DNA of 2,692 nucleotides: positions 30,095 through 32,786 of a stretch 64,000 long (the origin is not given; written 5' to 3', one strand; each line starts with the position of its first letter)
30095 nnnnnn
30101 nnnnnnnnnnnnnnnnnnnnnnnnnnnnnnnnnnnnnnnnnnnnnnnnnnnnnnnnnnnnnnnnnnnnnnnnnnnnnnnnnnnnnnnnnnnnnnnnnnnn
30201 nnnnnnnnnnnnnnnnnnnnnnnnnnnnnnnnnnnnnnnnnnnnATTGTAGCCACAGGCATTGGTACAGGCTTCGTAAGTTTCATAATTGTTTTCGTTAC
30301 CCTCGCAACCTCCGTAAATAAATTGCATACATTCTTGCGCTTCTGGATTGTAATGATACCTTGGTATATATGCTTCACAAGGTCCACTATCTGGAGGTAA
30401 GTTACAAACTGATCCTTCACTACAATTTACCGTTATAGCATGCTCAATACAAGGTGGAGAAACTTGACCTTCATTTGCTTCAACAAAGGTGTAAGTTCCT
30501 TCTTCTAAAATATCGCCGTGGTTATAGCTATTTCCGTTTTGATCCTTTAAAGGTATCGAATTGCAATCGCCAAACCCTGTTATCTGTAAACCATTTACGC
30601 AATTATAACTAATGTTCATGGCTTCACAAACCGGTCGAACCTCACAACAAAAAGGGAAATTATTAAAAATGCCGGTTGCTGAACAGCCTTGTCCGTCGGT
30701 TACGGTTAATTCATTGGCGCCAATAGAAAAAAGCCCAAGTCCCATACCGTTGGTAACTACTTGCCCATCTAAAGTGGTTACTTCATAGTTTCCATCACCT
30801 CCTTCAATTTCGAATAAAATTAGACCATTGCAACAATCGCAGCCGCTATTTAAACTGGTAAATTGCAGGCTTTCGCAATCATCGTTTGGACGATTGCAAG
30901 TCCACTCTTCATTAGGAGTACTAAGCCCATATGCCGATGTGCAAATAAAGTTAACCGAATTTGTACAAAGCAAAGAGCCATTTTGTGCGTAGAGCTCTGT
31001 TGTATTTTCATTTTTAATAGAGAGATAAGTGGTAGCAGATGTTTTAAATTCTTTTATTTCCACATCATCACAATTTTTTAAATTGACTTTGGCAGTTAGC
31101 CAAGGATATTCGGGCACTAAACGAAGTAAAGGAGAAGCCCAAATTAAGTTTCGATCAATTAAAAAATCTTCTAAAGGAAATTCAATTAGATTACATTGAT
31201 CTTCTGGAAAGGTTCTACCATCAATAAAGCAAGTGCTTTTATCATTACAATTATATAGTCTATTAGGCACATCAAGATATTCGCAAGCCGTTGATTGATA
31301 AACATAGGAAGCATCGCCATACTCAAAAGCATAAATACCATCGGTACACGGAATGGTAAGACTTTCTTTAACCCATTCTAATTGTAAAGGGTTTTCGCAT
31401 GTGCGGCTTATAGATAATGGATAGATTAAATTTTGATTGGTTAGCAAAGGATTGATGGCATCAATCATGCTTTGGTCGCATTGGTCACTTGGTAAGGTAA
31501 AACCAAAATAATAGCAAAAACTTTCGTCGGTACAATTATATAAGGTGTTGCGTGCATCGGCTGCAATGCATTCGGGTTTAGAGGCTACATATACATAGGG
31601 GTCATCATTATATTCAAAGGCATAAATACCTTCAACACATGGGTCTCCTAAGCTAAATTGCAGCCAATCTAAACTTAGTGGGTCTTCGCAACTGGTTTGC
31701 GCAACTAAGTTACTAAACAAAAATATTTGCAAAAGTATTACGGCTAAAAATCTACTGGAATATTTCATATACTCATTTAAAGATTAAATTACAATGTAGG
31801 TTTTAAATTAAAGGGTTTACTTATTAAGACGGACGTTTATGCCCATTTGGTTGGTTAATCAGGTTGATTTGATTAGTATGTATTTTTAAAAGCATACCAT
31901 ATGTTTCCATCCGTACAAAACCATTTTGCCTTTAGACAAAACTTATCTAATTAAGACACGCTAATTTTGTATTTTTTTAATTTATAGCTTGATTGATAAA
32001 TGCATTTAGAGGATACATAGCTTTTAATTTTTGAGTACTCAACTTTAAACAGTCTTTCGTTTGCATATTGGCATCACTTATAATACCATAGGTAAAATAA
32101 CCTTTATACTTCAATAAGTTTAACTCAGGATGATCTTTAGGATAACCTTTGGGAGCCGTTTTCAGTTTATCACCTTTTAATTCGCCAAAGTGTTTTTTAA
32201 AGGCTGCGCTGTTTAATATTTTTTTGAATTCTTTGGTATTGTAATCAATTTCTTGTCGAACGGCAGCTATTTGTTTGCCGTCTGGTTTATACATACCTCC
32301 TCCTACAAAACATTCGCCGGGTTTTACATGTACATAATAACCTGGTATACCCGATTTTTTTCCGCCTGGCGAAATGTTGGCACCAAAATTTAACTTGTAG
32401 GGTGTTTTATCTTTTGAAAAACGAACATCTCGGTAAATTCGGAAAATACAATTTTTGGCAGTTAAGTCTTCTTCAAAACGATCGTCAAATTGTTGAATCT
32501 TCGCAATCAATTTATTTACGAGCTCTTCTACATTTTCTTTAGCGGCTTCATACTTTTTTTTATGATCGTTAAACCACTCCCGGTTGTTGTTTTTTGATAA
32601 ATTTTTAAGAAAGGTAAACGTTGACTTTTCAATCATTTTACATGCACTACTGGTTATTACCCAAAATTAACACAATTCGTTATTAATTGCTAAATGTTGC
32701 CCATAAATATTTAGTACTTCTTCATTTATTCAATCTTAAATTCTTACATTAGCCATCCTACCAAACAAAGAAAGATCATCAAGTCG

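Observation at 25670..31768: Giant T9SS cargo protein carrying two canonical Kunitz/BPTI domains and five Kazal domains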

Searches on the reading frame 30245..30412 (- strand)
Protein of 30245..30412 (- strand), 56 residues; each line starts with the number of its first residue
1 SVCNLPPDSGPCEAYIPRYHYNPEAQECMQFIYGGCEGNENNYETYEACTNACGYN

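Call 21: find_related_loci(query=A1, collection=genome_contigs, flank=6000)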
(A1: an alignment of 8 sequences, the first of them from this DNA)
Query A1 (56 aa) in genome_contigs; peptide patterns used: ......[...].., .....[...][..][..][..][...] (x = any residue, [..] = any of these).
164 stretches matched a pattern; 122 encode a relative of the query (tblastn E <= 1e-3); the best 80 are kept; 79 distinct loci.
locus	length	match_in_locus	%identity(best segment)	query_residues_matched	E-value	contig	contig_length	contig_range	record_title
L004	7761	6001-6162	63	1-54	1e-20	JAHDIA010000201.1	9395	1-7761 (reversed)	MAG: Chitinophagales bacterium isolate MAG-82 RZ_20574, whole genome shotgun sequence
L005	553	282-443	56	1-54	3e-20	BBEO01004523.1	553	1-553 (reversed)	Byssovorax cruenta JCM 12614 DNA, contig: JCM12614.contig04523, whole genome shotgun sequence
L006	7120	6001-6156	60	3-54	4e-19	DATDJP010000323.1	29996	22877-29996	MAG TPA_asm: Polyangiaceae bacterium isolate SMAG_U333 k141_1072678, whole genome shotgun sequence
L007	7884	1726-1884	60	1-53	8e-19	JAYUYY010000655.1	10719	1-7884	MAG: Sandaracinaceae bacterium isolate GL139_UP_metabinner_22_sub GL139_UP_metabinner_22_sub_654, whole genome shotgun s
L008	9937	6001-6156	60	3-54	1e-18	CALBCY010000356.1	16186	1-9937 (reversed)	MAG: uncultured Chitinophagales bacterium isolate H3_Bin_Bin_42_1 genome assembly, contig: c_000000950998, whole genome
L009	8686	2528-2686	57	2-54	1e-18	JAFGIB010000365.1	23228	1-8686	MAG: Deltaproteobacteria bacterium isolate Zod_Metabat.169 k87_11718328, whole genome shotgun sequence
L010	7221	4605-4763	53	2-54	4e-18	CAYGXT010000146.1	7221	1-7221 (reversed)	MAG TPA_asm: uncultured Myxococcaceae bacterium isolate ERP119294_co1_426 genome assembly, contig: NODE_15136_length_722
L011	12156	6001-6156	60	2-53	7e-18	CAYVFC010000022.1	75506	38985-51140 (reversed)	MAG TPA_asm: uncultured Sandaracinaceae bacterium isolate binchicken_co178_212 genome assembly, contig: NODE_665_length_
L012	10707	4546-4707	56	1-54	9e-18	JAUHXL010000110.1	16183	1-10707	MAG: bacterium isolate 2_bin.9 NODE_2395_length_16183_cov_3.101769, whole genome shotgun sequence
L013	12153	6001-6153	61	3-53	1e-17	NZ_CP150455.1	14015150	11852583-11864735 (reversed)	Sorangium sp. So ce131 chromosome, complete genome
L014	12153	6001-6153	59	3-53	3e-17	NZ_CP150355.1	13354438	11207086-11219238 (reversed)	Sorangium sp. So ce1000 chromosome, complete genome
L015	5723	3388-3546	57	1-53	2e-17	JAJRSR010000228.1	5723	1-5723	MAG: Planctomycetota bacterium isolate Dive96_bin1.127 k141_3264768, whole genome shotgun sequence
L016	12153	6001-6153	55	3-53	2e-17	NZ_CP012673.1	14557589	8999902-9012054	Sorangium cellulosum strain So ce26 chromosome, complete genome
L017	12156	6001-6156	58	3-54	3e-17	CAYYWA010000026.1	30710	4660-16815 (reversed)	MAG TPA_asm: uncultured Sorangium sp. isolate SRP144015_co1_1 genome assembly, contig: NODE_769_length_30710_cov_9.09016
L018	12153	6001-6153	57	3-53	3e-17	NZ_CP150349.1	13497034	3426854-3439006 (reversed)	Sorangium sp. So ce726 chromosome, complete genome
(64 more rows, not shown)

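Call 34: search_solved_structures(query=window:30245-30412:-, max_evalue=0.00001, show_alignments=3)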
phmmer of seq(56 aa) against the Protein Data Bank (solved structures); distinct sequences matched with E-value up to 0.00001: 137 (the best 60 are shown).
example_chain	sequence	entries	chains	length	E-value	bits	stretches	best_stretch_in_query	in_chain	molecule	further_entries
4bd9_B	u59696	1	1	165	9.9e-45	152.1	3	3-53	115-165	CARBOXYPEPTIDASE INHIBITOR SMCI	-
2ody_E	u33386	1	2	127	5.3e-30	105.7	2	2-54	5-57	Boophilin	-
7v1n_K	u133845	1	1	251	3.8e-28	99.8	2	2-53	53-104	Isoform Beta of Tissue factor pathway inhibitor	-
5h7v_A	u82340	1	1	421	1.4e-23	85.4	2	6-53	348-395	Kunitz-type protease inhibitor 1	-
1bik_A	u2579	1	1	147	1.1e-19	73.2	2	2-54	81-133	BIKUNIN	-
1zr0_B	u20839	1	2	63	2e-18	69.2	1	2-53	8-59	Tissue factor pathway inhibitor 2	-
3d65_I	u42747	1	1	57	3.8e-18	68.4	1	2-54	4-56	Textilinin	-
3byb_A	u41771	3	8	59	4.3e-18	68.2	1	2-54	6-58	Textilinin | Textilinin-1 | Kunitz-type serine protease inhibitor textilinin-1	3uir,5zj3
6a5i_A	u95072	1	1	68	3.5e-17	65.3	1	2-53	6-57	Trypsin Inhibitor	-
2ddi_A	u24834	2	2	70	2.2e-15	59.6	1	2-53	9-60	WAP, follistatin/kazal, immunoglobulin, kunitz and netrin domain containing 1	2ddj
1jc6_A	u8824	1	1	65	1.6e-14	57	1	2-54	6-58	VENOM BASIC PROTEASE INHIBITORS IX AND VIIIB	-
1tfx_C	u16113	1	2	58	2e-14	56.6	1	2-53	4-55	TISSUE FACTOR PATHWAY INHIBITOR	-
35uh_C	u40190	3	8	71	2.4e-14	56.4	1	2-53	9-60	Tissue factor pathway inhibitor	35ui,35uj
9p0x_K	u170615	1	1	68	2.6e-14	56.2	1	1-53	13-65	Tissue factor pathway inhibitor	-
4dtg_K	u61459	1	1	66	2.8e-14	56.2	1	2-53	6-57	Tissue factor pathway inhibitor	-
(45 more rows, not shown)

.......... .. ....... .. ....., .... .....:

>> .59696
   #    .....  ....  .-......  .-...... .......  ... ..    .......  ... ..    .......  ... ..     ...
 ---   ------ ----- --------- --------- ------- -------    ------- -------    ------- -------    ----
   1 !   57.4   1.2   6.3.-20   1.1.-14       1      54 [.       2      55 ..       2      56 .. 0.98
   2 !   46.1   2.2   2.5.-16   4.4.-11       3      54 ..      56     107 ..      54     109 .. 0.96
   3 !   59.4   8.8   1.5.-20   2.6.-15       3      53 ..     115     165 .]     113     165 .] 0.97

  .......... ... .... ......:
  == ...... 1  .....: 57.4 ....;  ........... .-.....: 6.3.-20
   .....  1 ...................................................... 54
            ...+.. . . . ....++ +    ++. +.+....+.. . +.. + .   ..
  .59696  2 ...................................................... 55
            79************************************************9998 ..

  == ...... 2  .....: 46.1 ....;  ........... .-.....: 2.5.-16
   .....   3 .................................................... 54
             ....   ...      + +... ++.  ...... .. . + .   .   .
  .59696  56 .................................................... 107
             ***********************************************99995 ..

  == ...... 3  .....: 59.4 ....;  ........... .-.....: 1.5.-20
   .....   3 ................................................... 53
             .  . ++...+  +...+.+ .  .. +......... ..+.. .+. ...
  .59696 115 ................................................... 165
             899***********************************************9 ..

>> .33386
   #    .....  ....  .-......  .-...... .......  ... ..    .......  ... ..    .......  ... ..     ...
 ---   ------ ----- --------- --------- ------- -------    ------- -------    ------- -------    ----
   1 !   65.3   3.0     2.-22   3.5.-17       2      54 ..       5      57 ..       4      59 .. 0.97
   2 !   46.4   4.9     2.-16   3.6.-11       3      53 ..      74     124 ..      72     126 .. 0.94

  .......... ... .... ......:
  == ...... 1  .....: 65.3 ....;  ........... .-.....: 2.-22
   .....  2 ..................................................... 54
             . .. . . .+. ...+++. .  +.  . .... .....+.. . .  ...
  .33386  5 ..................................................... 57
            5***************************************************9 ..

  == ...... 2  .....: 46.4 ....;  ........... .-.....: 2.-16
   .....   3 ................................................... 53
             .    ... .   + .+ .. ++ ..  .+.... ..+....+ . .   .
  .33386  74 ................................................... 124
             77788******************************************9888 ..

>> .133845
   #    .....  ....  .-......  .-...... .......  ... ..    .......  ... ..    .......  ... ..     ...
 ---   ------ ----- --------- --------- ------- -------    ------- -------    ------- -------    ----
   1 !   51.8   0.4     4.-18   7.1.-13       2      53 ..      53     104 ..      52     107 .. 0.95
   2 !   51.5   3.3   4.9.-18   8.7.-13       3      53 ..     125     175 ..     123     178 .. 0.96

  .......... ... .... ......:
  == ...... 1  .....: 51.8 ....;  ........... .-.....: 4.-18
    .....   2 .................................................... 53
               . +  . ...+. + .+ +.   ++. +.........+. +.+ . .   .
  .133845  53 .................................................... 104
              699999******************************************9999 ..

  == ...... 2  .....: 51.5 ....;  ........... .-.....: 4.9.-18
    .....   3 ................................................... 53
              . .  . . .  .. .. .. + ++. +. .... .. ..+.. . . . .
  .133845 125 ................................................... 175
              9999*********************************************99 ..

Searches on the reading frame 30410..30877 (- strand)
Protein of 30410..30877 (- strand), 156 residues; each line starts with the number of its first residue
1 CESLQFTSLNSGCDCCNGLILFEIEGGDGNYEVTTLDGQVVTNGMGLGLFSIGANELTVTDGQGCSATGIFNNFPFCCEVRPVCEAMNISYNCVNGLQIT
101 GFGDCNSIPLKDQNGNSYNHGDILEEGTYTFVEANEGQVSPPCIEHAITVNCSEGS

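Call 74: search_protein_families(library=pfam, proteins=[window:30410-30877:-], max_evalue=1)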
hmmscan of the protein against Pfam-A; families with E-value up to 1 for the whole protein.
seq(156 aa): 1 family
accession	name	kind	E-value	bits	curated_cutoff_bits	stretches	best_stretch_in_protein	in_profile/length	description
PF17936.7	Big_6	-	0.17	12.6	27.6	1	95-131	13-50/83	Bacterial Ig domain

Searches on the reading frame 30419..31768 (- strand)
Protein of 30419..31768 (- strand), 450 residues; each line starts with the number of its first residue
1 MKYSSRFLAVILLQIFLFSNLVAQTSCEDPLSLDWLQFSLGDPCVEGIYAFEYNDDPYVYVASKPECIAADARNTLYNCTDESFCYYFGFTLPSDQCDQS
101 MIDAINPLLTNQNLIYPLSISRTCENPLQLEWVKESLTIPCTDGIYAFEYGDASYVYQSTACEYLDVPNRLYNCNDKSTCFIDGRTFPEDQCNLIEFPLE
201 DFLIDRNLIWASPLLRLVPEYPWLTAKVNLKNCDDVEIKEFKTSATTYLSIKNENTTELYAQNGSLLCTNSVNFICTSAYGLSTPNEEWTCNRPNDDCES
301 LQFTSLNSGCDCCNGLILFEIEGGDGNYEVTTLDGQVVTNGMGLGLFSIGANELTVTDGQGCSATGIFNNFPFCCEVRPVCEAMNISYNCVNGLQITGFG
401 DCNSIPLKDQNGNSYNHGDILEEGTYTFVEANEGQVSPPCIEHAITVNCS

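Call 64: search_protein_representatives(protein=window:30419-31768:-)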
Query: 450 residues. Proteins with E-value up to 0.001 (for the whole library): 257; up to 1e-10: 177; up to 1e-30: 30. The best 150 are listed.
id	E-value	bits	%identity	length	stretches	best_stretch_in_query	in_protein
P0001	0.0e+00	1333.8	59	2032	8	1-450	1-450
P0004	1.0e-183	627.7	37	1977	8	11-303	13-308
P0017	2.8e-95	336.1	58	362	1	40-295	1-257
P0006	7.0e-66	239.2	36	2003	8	287-443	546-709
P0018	9.0e-63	229.0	53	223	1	2-200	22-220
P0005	3.1e-61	223.9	34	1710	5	298-449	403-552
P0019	3.5e-53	197.4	33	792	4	25-323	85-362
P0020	9.0e-51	189.4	30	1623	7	219-292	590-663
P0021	6.1e-46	173.5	36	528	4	219-293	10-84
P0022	2.3e-43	165.0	34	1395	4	206-294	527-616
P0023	2.9e-43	164.6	31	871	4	28-214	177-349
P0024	7.7e-42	160.0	31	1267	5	164-326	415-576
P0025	5.3e-41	157.2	32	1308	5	219-293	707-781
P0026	4.0e-40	154.3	32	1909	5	217-300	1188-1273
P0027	4.8e-40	154.0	28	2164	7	217-295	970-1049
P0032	5.4e-36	140.7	32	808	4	219-297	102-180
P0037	1.7e-33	132.5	34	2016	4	218-295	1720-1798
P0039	2.4e-32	128.7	31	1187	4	218-296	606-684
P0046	1.6e-28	116.0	32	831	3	193-326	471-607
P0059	1.1e-25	106.7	30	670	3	219-293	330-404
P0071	7.8e-24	100.6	30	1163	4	218-300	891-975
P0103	7.8e-20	87.4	31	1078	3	218-293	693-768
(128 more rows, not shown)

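Call 68: search_protein_families(library=pfam, proteins=[P0021, P0025, P0032, P0037, P0039, P0046, P0059, P0071, P0103], max_evalue=0.00001)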
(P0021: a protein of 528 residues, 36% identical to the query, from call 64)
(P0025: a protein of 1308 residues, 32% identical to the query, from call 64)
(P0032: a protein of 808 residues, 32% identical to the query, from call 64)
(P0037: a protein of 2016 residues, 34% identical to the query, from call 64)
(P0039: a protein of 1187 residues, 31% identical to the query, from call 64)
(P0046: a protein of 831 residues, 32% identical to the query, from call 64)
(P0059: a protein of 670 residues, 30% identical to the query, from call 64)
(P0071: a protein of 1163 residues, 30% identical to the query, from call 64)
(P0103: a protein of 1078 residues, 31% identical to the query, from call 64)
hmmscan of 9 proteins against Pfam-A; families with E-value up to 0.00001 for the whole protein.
P0021 (528 aa): 1 family
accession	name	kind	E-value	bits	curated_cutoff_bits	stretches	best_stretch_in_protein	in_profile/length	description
PF18962.6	Por_Secre_tail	-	1.2e-11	45.2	27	1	453-527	1-75/75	Secretion system C-terminal sorting domain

P0025 (1308 aa): 1 family
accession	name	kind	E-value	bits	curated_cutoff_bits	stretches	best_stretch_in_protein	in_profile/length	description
PF18962.6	Por_Secre_tail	-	1.1e-15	58.2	27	1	1233-1306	1-74/75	Secretion system C-terminal sorting domain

P0032 (808 aa): 1 family
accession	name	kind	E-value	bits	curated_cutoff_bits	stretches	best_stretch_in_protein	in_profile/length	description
PF18962.6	Por_Secre_tail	-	2.3e-16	60.3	27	1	735-807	1-75/75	Secretion system C-terminal sorting domain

P0037 (2016 aa): 5 families
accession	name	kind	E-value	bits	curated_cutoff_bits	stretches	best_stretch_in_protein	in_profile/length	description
PF18911.6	PKD_4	-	1.8e-23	82.9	27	3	364-412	37-81/85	PKD domain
PF00801.26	PKD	-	2.6e-20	72.6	23.5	1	1301-1338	28-66/80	PKD domain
PF13573.12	SprB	-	7.3e-16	58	28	0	186-214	9-37/37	SprB repeat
PF18962.6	Por_Secre_tail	-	5.7e-11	43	27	1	1938-2014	1-74/75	Secretion system C-terminal sorting domain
PF18483.9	Lectin_L-type_dom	-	4.8e-09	36.8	78.3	1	966-1132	8-168/215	Legume lectin beta-barrel domain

P0039 (1187 aa): 1 family
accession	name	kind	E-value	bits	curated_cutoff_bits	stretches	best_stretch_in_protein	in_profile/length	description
PF18962.6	Por_Secre_tail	-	1.1e-16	61.4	27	1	1110-1186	1-75/75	Secretion system C-terminal sorting domain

P0046 (831 aa): 1 family
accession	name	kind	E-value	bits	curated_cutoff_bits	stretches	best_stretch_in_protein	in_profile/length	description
PF18962.6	Por_Secre_tail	-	4.5e-12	46.5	27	1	756-825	2-69/75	Secretion system C-terminal sorting domain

P0059 (670 aa): 1 family
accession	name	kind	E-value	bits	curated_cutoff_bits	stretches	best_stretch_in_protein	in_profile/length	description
PF18962.6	Por_Secre_tail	-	1.5e-11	44.8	27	1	600-666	1-72/75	Secretion system C-terminal sorting domain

P0071 (1163 aa): 1 family
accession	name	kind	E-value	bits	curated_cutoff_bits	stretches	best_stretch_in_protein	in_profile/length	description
PF18962.6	Por_Secre_tail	-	6.3e-10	39.7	27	1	1092-1161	1-74/75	Secretion system C-terminal sorting domain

P0103 (1078 aa): 2 families
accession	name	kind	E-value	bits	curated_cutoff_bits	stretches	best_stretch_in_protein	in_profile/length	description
PF18962.6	Por_Secre_tail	-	1.2e-12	48.4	27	1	1004-1077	1-75/75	Secretion system C-terminal sorting domain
PF12799.13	LRR_4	-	8.9e-06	26.2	27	0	88-124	4-39/44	Leucine Rich repeats (2 copies)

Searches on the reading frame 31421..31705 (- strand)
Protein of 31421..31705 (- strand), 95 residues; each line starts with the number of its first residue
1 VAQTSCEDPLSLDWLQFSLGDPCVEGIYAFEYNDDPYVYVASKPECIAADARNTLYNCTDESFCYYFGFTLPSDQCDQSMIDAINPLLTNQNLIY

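Call 32: search_protein_families(library=pfam, alignment_id=A2, max_evalue=1)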
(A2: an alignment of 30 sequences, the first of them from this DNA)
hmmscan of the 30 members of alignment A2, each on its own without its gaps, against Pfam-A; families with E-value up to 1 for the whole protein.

A. member 1, seq(95 aa): 1 family
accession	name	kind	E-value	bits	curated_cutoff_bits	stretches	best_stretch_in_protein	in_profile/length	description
PF22311.1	DUF6970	-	0.026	14.8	27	1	26-76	14-62/78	Domain of unknown function (DUF6970)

B. families by the number of members that match (of 30 scanned): 4 families
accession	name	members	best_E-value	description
PF22311.1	DUF6970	28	8.8e-09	Domain of unknown function (DUF6970)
PF25544.1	Ependymin_amoebozoa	1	0.021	Ependymin domain, amoebozoa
PF08080.17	zf-RNPHF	1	0.087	RNPHF zinc finger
PF07948.16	Nairovirus_GP38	1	0.14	Nairovirus GP38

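Call 39: predict_structure(alignment_id=A2)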
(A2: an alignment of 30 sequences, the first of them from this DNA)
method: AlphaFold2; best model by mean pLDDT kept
length: 95 residues; sequences in the alignment: 30
mean_pLDDT: 91.5   pTM: 0.83
mean pLDDT of the five models: 91.5, 90.7, 90.1, 88.6, 84.2
residues with pLDDT >= 90: 84; 70-90: 6; 50-70: 2; < 50: 3
segments of 3 or more residues with pLDDT < 50: 1-3
pLDDT, mean of each block of 10 residues (from residue 1): 67 92 97 94 95 95 92 93 95 96
secondary structure, 60 per line:
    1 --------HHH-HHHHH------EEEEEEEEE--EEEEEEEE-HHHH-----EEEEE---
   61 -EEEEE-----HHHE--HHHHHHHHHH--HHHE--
elements in order: H13-17 E24-32 E35-42 H44-47 E53-57 E62-66 H78-87

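Call 43: fold_search(model_id=the predicted structure, library=pdb)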
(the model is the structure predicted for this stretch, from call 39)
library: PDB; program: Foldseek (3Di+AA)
matches with E <= 10: 336; with E <= 0.001: 0
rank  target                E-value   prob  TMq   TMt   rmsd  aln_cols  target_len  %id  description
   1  2r6g_F                1.3e+00  0.12  0.25  0.06   8.2        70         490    7  The Crystal Structure of the E. coli Maltose Transporter (released 2007-11-27)
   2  4ki0_F                1.3e+00  0.12  0.28  0.08   7.7        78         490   10  Crystal structure of the maltose-binding protein/maltose transporter complex in an outward-facing conformation bound t (released 2013-10-23)
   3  4jbw_H                1.4e+00  0.08  0.26  0.07   9.8        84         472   12  Crystal structure of E. coli maltose transporter MalFGK2 in complex with its regulatory protein EIIAglc (released 2013-06-12)
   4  3puy_F                1.4e+00  0.10  0.25  0.07   8.2        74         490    9  Crystal Structure of an outward-facing MBP-Maltose transporter complex bound to AMP-PNP after crystal soaking of the p (released 2011-05-18)
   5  9efd_B                1.5e+00  0.03  0.18  0.18   9.6        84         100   13  Crystal Structure in space group C2221 of a nucleoid-associated protein (UBP) from Sulfolobus islandicus. (released 2025-06-11)
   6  7dn3_A                1.7e+00  0.23  0.24  0.02   2.2        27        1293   26  Structure of Human RNA Polymerase III elongation complex (released 2021-03-17)
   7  1uuz_B                1.8e+00  0.13  0.36  0.29  10.2       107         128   13  IVY:A NEW FAMILY OF PROTEIN (released 2004-01-14)
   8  9efe_C                1.8e+00  0.06  0.25  0.23  11.7        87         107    9  Crystal Structure in space group P21 of a nucleoid-associated protein (UBP) from Sulfolobus islandicus. (released 2025-06-11)
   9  6iy0_C                1.9e+00  0.11  0.27  0.29   6.5        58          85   14  Crystal structure of conserved hypothetical protein SAV0927 from Staphylococcus aureus subsp. aureus Mu50 (released 2019-12-18)
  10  4xjq_A                1.9e+00  0.11  0.27  0.08   5.3        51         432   14  The catalytic mechanism of human parainfluenza virus type 3 haemagglutinin-neuraminidase revealed (released 2015-02-11)
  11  9g58_B                1.9e+00  0.06  0.20  0.16  11.0        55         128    9  Pseudomonas fluorescens periplasmic aspartic peptidase Pfl01_1762 (RloA) (released 2025-04-09)
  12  5xte_C                1.9e+00  0.06  0.20  0.10  13.6        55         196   14  Cryo-EM structure of human respiratory complex III (cytochrome bc1 complex) (released 2017-08-30)
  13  1sk6_C                2.0e+00  0.28  0.37  0.09   3.3        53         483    8  Crystal structure of the adenylyl cyclase domain of anthrax edema factor (EF) in complex with calmodulin, 3',5' cyclic (released 2004-06-08)
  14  8bf9_k                2.0e+00  0.15  0.28  0.38   9.3        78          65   10  Molecular view of ER membrane remodeling by the Sec61/TRAP translocon. (released 2023-11-01)
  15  3dwa_B                2.0e+00  0.09  0.24  0.20  10.9        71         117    7  Crystal structure of the B-subunit of the AB5 toxin from E. coli (released 2008-11-04)
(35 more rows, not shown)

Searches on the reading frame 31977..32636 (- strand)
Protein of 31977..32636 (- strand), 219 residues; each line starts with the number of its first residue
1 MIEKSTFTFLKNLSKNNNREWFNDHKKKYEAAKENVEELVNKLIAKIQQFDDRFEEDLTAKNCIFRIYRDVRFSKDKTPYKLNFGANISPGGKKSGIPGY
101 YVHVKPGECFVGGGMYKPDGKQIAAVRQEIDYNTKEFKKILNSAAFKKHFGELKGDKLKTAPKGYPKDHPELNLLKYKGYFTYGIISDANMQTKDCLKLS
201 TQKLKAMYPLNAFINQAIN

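Call 16: search_protein_families(library=ncbifam, proteins=[window:31977-32636:-], max_evalue=0.00001)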
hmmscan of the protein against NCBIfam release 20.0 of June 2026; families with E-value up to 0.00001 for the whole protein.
window:31977-32636:- (219 aa): 1 family
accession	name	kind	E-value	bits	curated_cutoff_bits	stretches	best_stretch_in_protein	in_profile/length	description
TIGR02453.1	TIGR02453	subfamily_domain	1.5e-72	243.9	105.4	1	3-218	2-217/218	TIGR02453 family protein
